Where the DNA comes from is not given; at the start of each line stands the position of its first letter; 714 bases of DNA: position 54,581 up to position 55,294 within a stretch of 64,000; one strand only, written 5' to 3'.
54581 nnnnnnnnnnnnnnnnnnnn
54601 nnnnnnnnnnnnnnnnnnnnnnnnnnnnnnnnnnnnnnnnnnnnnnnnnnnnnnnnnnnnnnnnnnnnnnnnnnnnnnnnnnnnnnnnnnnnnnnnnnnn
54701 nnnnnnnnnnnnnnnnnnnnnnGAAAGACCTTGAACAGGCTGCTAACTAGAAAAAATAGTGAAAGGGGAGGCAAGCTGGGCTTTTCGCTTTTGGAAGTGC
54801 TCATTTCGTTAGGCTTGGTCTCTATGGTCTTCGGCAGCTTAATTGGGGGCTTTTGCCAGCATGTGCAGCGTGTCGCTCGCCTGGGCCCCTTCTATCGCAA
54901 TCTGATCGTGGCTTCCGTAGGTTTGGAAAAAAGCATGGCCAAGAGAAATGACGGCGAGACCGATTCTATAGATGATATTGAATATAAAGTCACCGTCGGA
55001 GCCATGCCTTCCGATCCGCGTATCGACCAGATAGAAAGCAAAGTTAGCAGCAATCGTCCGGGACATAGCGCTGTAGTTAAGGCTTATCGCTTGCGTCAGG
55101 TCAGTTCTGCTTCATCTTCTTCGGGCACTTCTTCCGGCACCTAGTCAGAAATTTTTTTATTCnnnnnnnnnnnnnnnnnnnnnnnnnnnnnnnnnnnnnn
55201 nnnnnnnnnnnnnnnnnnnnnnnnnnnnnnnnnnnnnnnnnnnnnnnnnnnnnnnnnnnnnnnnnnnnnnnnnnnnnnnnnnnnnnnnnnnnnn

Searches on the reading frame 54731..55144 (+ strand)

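Call 6: search_protein_families(library=pfam, proteins=[window:54731-55144:+], max_evalue=0.1)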
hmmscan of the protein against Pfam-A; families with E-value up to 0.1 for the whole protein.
window:54731-55144:+ (137 aa): 1 family
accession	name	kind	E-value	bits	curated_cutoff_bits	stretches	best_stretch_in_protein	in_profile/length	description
PF07963.17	N_methyl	-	0.00046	20.1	21.2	1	16-37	5-26/27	Prokaryotic N-terminal methylation motif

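Call 20: search_protein_families(library=ncbifam, proteins=[window:54731-55144:+], max_evalue=0.1)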
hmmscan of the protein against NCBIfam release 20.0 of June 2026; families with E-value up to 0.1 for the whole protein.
window:54731-55144:+ (137 aa): 6 families
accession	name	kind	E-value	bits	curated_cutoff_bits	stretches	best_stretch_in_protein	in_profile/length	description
NF041013.1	T4P_ComGE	equivalog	0.00049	20.1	49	1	17-47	5-35/83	competence type IV pilus minor pilin ComGE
TIGR01707.1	gspI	equivalog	0.0019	18.6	44.35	1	17-52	1-36/101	type II secretion system minor pseudopilin GspI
TIGR02532.1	IV_pilin_GFxxxE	domain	0.0079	16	16.3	1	16-34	2-20/24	prepilin-type N-terminal cleavage/methylation domain-containing protein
NF047828.1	T3SSXpsI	equivalog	0.032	14.3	150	1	17-97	3-87/132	type II secretion system protein XpsI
NF041002.1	pilin_ComGF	equivalog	0.058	13.6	80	0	17-46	3-31/139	competence type IV pilus minor pilin ComGF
NF007848.0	PRK10557.1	equivalog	0.099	11.9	120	0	12-34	7-29/192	prepilin peptidase-dependent protein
